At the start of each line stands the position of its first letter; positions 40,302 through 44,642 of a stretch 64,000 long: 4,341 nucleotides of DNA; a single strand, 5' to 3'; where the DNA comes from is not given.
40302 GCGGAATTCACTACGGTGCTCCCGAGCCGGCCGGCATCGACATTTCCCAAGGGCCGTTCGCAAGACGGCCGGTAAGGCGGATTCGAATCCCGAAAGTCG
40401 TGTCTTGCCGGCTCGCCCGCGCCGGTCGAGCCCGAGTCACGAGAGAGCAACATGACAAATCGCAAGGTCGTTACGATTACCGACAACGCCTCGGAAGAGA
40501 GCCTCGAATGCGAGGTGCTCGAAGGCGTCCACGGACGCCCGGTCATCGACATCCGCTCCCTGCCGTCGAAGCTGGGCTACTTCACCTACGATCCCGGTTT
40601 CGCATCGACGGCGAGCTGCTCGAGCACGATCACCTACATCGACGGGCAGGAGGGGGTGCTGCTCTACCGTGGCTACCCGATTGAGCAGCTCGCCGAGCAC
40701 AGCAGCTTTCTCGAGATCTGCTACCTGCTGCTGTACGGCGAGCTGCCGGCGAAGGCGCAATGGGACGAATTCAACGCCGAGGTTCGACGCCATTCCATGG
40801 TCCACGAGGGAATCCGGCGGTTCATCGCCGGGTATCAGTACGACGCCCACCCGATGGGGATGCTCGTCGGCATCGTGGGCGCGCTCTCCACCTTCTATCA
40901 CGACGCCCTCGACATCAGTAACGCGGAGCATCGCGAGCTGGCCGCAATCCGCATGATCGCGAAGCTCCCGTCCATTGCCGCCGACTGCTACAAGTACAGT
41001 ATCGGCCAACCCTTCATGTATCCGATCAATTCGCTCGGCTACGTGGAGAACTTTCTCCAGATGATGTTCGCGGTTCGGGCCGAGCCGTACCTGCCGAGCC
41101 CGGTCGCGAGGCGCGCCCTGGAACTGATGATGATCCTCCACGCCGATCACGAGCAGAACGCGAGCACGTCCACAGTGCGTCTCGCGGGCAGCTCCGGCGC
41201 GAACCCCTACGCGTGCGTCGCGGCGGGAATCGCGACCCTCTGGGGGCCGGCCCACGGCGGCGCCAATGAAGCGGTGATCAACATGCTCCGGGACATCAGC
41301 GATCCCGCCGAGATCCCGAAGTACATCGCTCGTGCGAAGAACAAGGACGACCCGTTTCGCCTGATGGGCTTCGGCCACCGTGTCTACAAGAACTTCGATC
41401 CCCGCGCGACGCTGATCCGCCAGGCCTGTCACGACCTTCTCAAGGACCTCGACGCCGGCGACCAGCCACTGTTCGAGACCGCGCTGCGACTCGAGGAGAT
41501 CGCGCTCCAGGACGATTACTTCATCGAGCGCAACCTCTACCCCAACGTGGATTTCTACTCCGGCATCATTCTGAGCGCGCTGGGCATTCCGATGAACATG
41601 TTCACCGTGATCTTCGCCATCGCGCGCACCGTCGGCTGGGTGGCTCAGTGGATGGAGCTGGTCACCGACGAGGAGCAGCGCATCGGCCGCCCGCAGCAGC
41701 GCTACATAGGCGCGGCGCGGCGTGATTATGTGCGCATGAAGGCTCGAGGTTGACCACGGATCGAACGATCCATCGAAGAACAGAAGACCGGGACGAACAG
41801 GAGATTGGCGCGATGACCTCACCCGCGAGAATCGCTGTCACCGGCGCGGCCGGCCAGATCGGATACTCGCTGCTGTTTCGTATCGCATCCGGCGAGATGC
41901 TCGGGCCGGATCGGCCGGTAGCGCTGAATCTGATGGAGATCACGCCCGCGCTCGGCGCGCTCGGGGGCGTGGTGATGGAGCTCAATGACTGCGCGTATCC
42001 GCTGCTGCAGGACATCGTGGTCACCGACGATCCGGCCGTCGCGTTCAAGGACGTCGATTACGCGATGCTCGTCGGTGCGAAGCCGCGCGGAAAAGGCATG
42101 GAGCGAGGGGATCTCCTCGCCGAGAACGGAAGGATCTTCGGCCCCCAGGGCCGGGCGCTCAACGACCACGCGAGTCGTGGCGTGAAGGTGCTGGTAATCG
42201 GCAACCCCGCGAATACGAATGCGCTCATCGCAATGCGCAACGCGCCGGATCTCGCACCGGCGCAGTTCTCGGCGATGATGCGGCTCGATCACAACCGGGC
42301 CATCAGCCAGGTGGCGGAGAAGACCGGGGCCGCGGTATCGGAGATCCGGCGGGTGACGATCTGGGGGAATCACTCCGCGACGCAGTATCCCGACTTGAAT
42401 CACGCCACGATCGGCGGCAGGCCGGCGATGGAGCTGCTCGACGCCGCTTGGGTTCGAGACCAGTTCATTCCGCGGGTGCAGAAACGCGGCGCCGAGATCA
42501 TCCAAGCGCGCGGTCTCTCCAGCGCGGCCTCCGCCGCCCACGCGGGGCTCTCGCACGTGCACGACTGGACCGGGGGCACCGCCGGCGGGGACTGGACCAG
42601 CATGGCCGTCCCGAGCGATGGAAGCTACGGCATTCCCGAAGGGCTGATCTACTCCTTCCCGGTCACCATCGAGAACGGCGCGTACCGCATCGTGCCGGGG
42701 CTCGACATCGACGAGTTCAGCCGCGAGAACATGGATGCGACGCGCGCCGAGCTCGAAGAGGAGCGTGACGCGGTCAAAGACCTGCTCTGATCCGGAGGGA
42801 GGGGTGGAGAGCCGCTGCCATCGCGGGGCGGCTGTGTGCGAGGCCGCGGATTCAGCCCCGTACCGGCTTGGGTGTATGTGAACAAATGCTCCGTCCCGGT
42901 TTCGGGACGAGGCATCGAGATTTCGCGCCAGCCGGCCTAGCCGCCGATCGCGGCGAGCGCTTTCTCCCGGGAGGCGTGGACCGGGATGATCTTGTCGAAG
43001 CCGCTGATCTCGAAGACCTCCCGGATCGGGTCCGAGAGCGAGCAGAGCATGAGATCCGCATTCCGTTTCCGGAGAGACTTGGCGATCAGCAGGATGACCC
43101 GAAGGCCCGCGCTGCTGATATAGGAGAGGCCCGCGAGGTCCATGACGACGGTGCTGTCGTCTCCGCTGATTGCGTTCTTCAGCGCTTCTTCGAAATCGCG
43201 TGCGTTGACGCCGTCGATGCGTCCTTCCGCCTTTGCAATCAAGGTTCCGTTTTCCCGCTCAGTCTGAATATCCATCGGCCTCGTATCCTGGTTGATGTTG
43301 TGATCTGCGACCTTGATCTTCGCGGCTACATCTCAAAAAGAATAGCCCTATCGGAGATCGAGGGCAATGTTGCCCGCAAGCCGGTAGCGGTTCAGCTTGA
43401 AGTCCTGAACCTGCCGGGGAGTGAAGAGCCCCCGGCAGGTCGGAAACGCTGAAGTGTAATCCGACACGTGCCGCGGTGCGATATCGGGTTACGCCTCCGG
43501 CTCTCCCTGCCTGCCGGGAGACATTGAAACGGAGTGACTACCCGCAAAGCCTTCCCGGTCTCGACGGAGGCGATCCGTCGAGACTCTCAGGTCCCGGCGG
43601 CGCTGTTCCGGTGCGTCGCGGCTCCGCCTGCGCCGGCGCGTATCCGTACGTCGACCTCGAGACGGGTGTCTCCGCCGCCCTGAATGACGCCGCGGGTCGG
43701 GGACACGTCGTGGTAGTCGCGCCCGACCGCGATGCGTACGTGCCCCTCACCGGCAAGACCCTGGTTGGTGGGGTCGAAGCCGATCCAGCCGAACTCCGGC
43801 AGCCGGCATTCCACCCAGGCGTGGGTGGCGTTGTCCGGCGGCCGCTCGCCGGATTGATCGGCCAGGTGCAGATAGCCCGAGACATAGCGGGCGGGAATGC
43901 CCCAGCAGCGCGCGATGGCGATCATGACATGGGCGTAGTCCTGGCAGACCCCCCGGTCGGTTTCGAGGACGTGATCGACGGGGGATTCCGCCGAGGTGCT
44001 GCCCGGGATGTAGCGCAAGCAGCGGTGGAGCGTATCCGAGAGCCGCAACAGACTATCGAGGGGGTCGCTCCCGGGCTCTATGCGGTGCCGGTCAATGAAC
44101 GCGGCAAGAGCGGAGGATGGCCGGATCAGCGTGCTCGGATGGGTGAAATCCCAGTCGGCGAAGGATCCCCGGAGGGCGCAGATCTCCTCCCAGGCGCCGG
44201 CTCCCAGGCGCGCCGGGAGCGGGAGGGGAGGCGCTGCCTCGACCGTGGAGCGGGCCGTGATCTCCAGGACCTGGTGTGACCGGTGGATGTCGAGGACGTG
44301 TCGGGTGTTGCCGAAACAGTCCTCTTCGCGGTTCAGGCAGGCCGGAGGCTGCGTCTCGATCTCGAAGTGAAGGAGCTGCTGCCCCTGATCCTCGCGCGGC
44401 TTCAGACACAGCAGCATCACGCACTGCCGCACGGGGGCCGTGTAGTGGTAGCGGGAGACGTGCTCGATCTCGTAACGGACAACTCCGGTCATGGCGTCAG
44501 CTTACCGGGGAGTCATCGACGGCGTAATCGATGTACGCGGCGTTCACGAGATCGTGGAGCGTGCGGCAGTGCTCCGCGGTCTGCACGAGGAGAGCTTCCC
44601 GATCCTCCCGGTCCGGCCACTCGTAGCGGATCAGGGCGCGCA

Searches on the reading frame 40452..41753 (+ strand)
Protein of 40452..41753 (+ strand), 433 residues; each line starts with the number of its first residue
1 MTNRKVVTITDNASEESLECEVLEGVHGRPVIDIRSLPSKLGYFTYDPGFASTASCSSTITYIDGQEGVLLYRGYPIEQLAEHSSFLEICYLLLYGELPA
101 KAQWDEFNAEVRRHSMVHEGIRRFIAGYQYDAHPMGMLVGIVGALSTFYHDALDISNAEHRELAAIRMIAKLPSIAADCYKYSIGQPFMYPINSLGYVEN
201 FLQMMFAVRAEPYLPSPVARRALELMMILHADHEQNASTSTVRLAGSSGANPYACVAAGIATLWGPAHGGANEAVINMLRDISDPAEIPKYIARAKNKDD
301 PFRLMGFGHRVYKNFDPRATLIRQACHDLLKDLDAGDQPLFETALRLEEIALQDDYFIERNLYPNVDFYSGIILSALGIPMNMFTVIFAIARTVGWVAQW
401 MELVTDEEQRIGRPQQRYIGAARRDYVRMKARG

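Call 87: search_protein_families(library=pfam, proteins=[window:40452-41753:+], max_evalue=0.00001)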
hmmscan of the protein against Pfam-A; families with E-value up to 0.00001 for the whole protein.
window:40452-41753:+ (433 aa): 1 family
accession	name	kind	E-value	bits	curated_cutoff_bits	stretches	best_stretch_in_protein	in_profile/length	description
PF00285.26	Citrate_synt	-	3.7e-139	464.2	27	1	49-415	1-357/357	Citrate synthase, C-terminal domain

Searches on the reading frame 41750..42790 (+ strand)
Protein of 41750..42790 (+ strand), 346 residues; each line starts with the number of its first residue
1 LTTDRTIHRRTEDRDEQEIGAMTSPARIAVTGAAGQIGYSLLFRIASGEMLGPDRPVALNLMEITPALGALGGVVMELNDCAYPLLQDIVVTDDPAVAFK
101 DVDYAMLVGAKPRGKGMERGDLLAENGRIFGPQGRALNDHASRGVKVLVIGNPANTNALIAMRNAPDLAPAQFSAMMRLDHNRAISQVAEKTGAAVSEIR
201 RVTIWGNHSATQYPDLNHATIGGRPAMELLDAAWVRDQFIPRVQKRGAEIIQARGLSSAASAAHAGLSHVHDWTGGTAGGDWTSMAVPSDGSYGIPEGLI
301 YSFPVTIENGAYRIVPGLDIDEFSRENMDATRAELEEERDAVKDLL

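Call 87: search_protein_families(library=pfam, proteins=[window:41750-42790:+], max_evalue=0.00001)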
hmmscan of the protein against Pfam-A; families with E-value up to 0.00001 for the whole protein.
window:41750-42790:+ (346 aa): 2 families
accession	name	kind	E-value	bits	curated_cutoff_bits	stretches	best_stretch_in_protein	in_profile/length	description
PF02866.23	Ldh_1_C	-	2.8e-44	151.6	22.6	1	178-343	2-171/174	lactate/malate dehydrogenase, alpha/beta C-terminal domain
PF00056.29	Ldh_1_N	-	2e-29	102.9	27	1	27-166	2-133/141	lactate/malate dehydrogenase, NAD binding domain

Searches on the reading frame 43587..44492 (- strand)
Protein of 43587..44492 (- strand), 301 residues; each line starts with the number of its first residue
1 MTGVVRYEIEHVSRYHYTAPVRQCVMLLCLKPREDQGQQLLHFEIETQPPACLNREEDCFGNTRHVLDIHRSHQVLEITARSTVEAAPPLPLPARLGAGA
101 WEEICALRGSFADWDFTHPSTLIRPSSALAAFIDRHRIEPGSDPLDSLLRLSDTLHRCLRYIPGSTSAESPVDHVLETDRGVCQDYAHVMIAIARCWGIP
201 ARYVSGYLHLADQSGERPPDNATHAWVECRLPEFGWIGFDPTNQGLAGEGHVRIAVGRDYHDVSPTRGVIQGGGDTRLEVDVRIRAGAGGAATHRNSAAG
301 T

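Call 87: search_protein_families(library=pfam, proteins=[window:43587-44492:-], max_evalue=0.00001)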
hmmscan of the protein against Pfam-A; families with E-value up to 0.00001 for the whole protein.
window:43587-44492:- (301 aa): 2 families
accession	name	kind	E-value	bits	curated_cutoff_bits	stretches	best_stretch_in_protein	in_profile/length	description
PF01841.26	Transglut_core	-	3.6e-24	85.6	23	1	139-241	9-108/108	Transglutaminase-like superfamily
PF08379.15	Bact_transglu_N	-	1.2e-22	80.9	27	1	7-85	1-80/80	Bacterial transglutaminase-like N-terminal region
